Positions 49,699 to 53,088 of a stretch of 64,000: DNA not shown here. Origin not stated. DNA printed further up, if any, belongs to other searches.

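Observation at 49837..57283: Shikimate-to-cyclohexanecarboxyl-CoA-like cassette inserted in the conserved tRNA Gly-Cys-Leu cluster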

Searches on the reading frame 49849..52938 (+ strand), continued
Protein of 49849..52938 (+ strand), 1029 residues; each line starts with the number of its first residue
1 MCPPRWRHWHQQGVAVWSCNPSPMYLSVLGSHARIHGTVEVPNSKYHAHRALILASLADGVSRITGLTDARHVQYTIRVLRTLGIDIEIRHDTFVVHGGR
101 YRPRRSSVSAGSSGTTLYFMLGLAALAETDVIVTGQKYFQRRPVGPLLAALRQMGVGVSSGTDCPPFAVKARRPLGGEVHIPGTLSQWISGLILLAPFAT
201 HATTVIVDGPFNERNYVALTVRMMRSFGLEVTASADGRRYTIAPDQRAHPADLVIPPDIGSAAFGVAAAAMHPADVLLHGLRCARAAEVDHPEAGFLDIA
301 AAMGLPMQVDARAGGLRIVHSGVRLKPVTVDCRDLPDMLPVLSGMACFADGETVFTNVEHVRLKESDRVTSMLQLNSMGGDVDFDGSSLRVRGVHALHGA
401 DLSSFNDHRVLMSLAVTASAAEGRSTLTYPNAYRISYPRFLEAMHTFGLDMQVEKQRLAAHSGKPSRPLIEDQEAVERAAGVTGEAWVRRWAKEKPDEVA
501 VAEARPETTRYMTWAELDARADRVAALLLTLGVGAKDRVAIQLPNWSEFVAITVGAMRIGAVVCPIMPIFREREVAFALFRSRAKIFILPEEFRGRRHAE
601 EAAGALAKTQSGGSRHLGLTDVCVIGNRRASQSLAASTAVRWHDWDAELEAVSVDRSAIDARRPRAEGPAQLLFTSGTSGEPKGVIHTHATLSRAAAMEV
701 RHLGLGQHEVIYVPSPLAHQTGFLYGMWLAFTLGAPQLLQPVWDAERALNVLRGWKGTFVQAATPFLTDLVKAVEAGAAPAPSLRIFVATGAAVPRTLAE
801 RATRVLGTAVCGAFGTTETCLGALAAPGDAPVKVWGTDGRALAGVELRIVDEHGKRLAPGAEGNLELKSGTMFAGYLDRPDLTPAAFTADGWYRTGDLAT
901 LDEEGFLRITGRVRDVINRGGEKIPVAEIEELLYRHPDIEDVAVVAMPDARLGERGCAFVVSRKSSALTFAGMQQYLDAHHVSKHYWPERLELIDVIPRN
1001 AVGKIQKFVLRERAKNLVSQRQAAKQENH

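Call 64: search_protein_families(library=pfam, proteins=[L078:3931-4323:+, L072:9439-10017:-, L062:6295-7833:+, L062:7341-8303:+, L062:16035-17072:+, L050:15143-15952:+, L062:6239-7300:+, L062:1984-4755:+, L062:9183-9629:+, L059:19971-21101:+], max_evalue=0.00001)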
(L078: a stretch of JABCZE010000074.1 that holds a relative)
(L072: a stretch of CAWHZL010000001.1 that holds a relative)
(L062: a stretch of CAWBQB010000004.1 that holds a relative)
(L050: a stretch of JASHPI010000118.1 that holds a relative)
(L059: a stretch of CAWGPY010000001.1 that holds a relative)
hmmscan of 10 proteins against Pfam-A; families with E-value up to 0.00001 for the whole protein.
L078:3931-4323:+ (130 aa): 0 families

L072:9439-10017:- (192 aa): 0 families

L062:6295-7833:+ (512 aa): 1 family
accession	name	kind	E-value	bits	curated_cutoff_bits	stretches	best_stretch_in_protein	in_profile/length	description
PF01625.27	PMSR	-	3.2e-63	213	23.7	1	355-505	1-153/153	Peptide methionine sulfoxide reductase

L062:7341-8303:+ (320 aa): 1 family
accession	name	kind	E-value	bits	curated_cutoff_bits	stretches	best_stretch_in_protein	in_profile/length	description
PF01641.26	SelR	-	2.7e-41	140.6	24.9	1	208-319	3-116/116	SelR domain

L062:16035-17072:+ (345 aa): 0 families

L050:15143-15952:+ (269 aa): 1 family
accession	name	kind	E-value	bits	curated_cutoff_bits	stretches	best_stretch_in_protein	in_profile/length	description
PF04327.17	Peptidase_Prp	-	1.4e-15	57.8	27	1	155-252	3-90/90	Cysteine protease Prp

L062:6239-7300:+ (353 aa): 1 family
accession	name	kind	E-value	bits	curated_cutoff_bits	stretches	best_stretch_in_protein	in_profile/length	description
PF20511.4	PMI_typeI_cat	-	3.5e-07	30.9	22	1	11-109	4-110/143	Phosphomannose isomerase type I, catalytic domain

L062:1984-4755:+ (923 aa): 2 families
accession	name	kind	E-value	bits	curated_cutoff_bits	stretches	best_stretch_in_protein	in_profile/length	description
PF01435.24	Peptidase_M48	-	1.6e-30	106.8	20.3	1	725-921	5-184/186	Peptidase family M48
PF16491.10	Peptidase_M48_N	-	2.3e-16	60.6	27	1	570-719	27-179/179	CAAX prenyl protease N-terminal, five membrane helices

L062:9183-9629:+ (148 aa): 0 families

L059:19971-21101:+ (376 aa): 1 family
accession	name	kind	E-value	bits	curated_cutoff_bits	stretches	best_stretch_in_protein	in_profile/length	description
PF01746.26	tRNA_m1G_MT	-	7.2e-46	156.8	27.3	1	169-358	9-194/195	tRNA (Guanine-1)-methyltransferase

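Call 66: search_protein_families(library=pfam, proteins=[L021:16332-17615:+, L021:16368-17558:-, L030:16772-17308:+, L014:17759-20179:+, L003:2409-3713:+, L006:5443-7557:+, L004:7854-8555:+, L003:2006-2629:-, L018:14431-15027:-, L006:20319-22433:-], max_evalue=0.00001)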
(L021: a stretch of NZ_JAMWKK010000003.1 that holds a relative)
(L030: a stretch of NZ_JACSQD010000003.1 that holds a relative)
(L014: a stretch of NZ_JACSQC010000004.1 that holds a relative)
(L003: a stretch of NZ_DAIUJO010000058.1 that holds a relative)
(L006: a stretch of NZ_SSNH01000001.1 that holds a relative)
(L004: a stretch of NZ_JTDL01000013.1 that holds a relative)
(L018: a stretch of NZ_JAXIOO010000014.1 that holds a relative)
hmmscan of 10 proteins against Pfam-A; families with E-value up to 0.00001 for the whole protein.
L021:16332-17615:+ (427 aa): 0 families

L021:16368-17558:- (396 aa): 3 families
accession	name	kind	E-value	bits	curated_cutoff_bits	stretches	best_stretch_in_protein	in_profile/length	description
PF00009.33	GTP_EFTU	-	1.2e-63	214.6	26.5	1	10-203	1-187/188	Elongation factor Tu GTP binding domain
PF03143.23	GTP_EFTU_D3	-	1.5e-38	131.8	27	1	300-394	1-105/106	Elongation factor Tu C-terminal domain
PF03144.31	GTP_EFTU_D2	-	2.7e-20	73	30.3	1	227-295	1-72/73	Elongation factor Tu domain 2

L030:16772-17308:+ (178 aa): 0 families

L014:17759-20179:+ (806 aa): 0 families

L003:2409-3713:+ (434 aa): 0 families

L006:5443-7557:+ (704 aa): 0 families

L004:7854-8555:+ (233 aa): 0 families

L003:2006-2629:- (207 aa): 1 family
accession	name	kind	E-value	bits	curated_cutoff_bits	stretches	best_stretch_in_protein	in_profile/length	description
PF00573.27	Ribosomal_L4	-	1.3e-66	224.3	25.8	1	8-194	1-187/190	Ribosomal protein L4/L1 family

L018:14431-15027:- (198 aa): 1 family
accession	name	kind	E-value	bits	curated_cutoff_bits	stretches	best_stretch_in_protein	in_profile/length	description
PF00177.27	Ribosomal_S7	-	9.3e-60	200.9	24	1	44-191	1-148/148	Ribosomal protein S7p/S5e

L006:20319-22433:- (704 aa): 7 families
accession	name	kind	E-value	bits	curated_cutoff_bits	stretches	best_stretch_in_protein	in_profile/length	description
PF00009.33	GTP_EFTU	-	1.7e-66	223.9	26.5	1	11-288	2-188/188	Elongation factor Tu GTP binding domain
PF03764.24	EFG_IV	-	6.5e-47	158.7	24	1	486-608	1-121/121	Elongation factor G, domain IV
PF14492.12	EFG_III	-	5.2e-33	113.4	27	1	411-485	1-75/75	Elongation Factor G, domain III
PF00679.30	EFG_C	-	9.7e-30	102.9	27.9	1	610-696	1-88/89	Elongation factor G C-terminus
PF22042.2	EF-G_D2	-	3.1e-16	59.7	27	1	316-399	1-83/84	Elongation factor G domain 2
PF03144.31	GTP_EFTU_D2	-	8.7e-16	58.6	30.3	1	331-398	1-73/73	Elongation factor Tu domain 2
PF16658.11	RF3_C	-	1.8e-07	31.5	40.1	1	414-502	9-97/132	Class II release factor RF3, C-terminal domain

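Call 67: search_protein_families(library=pfam, proteins=[L040:30-2522:-, L040:4050-5987:-, L040:6746-9007:+, L068:3363-5654:+, L068:5821-7821:+, L068:1515-3281:+, L036:220-3042:-, L036:3002-5191:-, L040:18862-20361:+, L068:19734-21665:+], max_evalue=0.00001)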
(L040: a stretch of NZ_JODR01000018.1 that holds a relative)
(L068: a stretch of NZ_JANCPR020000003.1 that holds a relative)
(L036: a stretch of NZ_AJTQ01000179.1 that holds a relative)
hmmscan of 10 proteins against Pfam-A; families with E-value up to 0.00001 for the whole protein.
L040:30-2522:- (830 aa): 2 families
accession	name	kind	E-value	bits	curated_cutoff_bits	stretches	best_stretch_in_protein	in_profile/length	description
PF06283.17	ThuA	-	7.4e-60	203.2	33.4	1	59-279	1-209/209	Trehalose utilisation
PF07995.17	GSDH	-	1.2e-24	87.7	25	1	353-614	21-224/332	Glucose / Sorbosone dehydrogenase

L040:4050-5987:- (645 aa): 0 families

L040:6746-9007:+ (753 aa): 0 families

L068:3363-5654:+ (763 aa): 0 families

L068:5821-7821:+ (666 aa): 0 families

L068:1515-3281:+ (588 aa): 0 families

L036:220-3042:- (940 aa): 0 families

L036:3002-5191:- (729 aa): 0 families

L040:18862-20361:+ (499 aa): 0 families

L068:19734-21665:+ (643 aa): 0 families

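Call 69: find_homologous_proteins(query=A1, max_evalue=1e-100)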
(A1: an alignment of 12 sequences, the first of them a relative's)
Query A1 (12 sequences) (998 aa, profile of the alignment): 770 proteins with E <= 1e-100 among 8000 candidates; the best 120 are listed.
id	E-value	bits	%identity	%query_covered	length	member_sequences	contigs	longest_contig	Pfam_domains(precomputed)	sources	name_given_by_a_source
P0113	0.0e+0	2109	80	100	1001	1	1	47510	PF00275.26,PF00501.35,PF13193.13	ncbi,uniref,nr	ncbi:3-phosphoshikimate 1-carboxyvinyltransferase [Streptomyces sp. MMG1121]|uniref:3-phosphoshikima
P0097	0.0e+0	2108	86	100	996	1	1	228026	PF00275.26,PF00501.35,PF13193.13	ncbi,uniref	ncbi:3-phosphoshikimate 1-carboxyvinyltransferase [Streptomyces sp. NPDC049954]|uniref:3-phosphoshik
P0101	0.0e+0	2108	81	100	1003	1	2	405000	PF00275.26,PF00501.35,PF13193.13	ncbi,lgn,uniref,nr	ncbi:3-phosphoshikimate 1-carboxyvinyltransferase [Streptomyces yokosukanensis]|uniref:3-phosphoshik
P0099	0.0e+0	2107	87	100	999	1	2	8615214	PF00275.26,PF00501.35,PF13193.13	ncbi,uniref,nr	ncbi:3-phosphoshikimate 1-carboxyvinyltransferase [Streptomyces tsukubensis]|uniref:3-phosphoshikima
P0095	0.0e+0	2105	81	100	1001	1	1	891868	PF00275.26,PF00501.35,PF13193.13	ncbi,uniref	ncbi:3-phosphoshikimate 1-carboxyvinyltransferase [Streptomyces sp. NPDC015171]|uniref:3-phosphoshik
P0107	0.0e+0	2099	85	100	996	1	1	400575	PF00275.26,PF00501.35,PF13193.13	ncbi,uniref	ncbi:3-phosphoshikimate 1-carboxyvinyltransferase [Streptomyces sp. NPDC007088]|uniref:3-phosphoshik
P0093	0.0e+0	2097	84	100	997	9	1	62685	PF00275.26,PF00501.35,PF13193.13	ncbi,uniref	ncbi:3-phosphoshikimate 1-carboxyvinyltransferase [Streptomyces tremellae]|uniref:3-phosphoshikimate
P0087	0.0e+0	2096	99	100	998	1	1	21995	PF00275.26,PF00501.35,PF13193.13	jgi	jgi:cyclohexanecarboxylate-CoA ligase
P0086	0.0e+0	2095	100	100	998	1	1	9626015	PF00275.26,PF00501.35,PF13193.13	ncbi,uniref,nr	ncbi:3-phosphoshikimate 1-carboxyvinyltransferase [Streptomyces sp. 150FB]|uniref:3-phosphoshikimate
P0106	0.0e+0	2092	80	100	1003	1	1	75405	PF00275.26,PF00501.35,PF13193.13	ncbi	ncbi:3-phosphoshikimate 1-carboxyvinyltransferase [Streptomyces sp. NPDC002911]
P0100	0.0e+0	2091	85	100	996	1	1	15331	PF00275.26,PF00501.35,PF13193.13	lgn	-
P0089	0.0e+0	2090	98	100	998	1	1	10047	PF00275.26,PF00501.35,PF13193.13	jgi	jgi:cyclohexanecarboxylate-CoA ligase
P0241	0.0e+0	2089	80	100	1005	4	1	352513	PF00275.26,PF00501.35,PF13193.13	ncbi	ncbi:3-phosphoshikimate 1-carboxyvinyltransferase [Streptomyces cacaoi]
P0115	0.0e+0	2081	80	100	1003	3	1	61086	PF00275.26,PF00501.35,PF13193.13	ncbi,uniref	ncbi:3-phosphoshikimate 1-carboxyvinyltransferase [Streptomyces sp. NPDC029006]|uniref:3-phosphoshik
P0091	0.0e+0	2080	86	100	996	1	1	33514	PF00275.26,PF00501.35,PF13193.13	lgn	-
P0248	0.0e+0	2048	88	100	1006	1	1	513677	PF00275.26,PF00501.35,PF13193.13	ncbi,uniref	ncbi:3-phosphoshikimate 1-carboxyvinyltransferase [Streptomyces sp. NPDC088725]|uniref:3-phosphoshik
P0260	0.0e+0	1916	77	100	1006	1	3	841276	PF00275.26,PF00501.35,PF13193.13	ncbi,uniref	ncbi:3-phosphoshikimate 1-carboxyvinyltransferase [Streptomyces sp. NPDC020362]|uniref:3-phosphoshik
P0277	0.0e+0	1867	76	100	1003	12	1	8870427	PF00275.26,PF00501.35,PF13193.13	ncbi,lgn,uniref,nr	ncbi:3-phosphoshikimate 1-carboxyvinyltransferase [Streptomyces platensis]|uniref:3-phosphoshikimate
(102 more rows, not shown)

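Call 72: find_encoding_contigs(protein=P0277, flank=10000, max_places=1)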
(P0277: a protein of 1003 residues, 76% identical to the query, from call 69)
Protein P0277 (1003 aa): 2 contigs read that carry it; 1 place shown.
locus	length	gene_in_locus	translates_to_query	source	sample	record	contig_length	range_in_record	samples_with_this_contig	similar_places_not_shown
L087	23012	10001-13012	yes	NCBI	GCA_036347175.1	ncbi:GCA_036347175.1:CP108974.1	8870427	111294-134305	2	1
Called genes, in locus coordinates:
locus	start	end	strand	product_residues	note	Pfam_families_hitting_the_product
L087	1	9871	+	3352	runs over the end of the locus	PF00109:ketoacyl-synt, PF02801:Ketoacyl-synt_C, PF16197:KAsynt_C_assoc, PF22621:CurL-like_PKS_C, PF00698:Acyl_transf_1, PF21089:PKS_DH_N, PF14765:PS-DH, PF00106:adh_short, +22 more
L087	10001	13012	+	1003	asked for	PF00275:EPSP_synthase, PF00501:AMP-binding, PF13193:AMP-binding_C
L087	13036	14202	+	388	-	PF02771:Acyl-CoA_dh_N, PF02770:Acyl-CoA_dh_M, PF00441:Acyl-CoA_dh_1, PF08028:Acyl-CoA_dh_2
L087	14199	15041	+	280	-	PF00106:adh_short, PF08659:KR, PF13561:adh_short_C2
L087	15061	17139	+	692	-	PF00724:Oxidored_FMN, PF00070:Pyr_redox (faint), PF07992:Pyr_redox_2, PF13450:NAD_binding_8 (weak)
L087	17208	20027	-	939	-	PF13191:AAA_16 (weak), PF17874:TPR_MalT (faint), PF00196:GerE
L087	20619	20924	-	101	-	-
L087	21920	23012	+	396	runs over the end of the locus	PF01474:DAHP_synth_2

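Call 85: find_related_loci(query=window:49918-52938:+, collection=metagenome_contigs, flank=10000)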
Query window:49918-52938:+ (1006 aa) in metagenome_contigs; peptide patterns used: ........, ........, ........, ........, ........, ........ (x = any residue, [..] = any of these).
238 stretches matched a pattern; 194 encode a relative of the query (tblastn E <= 1e-3); the best 80 are kept; 80 distinct loci.
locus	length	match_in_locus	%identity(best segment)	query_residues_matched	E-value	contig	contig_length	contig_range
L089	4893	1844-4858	66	1-1001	0e+0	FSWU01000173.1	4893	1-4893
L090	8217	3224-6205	66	1-998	0e+0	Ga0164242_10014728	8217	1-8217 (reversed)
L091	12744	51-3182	63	1-1006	0e+0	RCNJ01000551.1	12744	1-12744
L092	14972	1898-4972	66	1-1000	0e+0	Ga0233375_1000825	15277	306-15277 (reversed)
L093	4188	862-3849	64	1-1002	0e+0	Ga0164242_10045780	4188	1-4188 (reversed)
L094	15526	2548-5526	66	1-998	0e+0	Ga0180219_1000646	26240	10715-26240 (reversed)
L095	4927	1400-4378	64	1-998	0e+0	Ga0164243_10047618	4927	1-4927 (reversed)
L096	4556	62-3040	66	1-991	0e+0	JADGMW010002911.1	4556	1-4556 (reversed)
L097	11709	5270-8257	65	1-994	0e+0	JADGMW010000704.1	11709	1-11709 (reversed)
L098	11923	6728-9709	62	1-998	0e+0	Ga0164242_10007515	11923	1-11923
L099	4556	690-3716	64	1-994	0e+0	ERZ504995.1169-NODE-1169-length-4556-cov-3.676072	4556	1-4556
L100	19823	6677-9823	60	3-997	0e+0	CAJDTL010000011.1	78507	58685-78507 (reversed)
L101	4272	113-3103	59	1-994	0e+0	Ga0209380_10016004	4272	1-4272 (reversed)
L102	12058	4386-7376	59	1-994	0e+0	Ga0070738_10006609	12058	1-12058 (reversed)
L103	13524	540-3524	59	1-994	0e+0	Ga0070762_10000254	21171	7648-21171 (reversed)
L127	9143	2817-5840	57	1-1006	0e+0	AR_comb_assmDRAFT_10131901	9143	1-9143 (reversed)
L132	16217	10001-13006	57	1-1006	0e+0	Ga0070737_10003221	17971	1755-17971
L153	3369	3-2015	58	322-1006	0e+0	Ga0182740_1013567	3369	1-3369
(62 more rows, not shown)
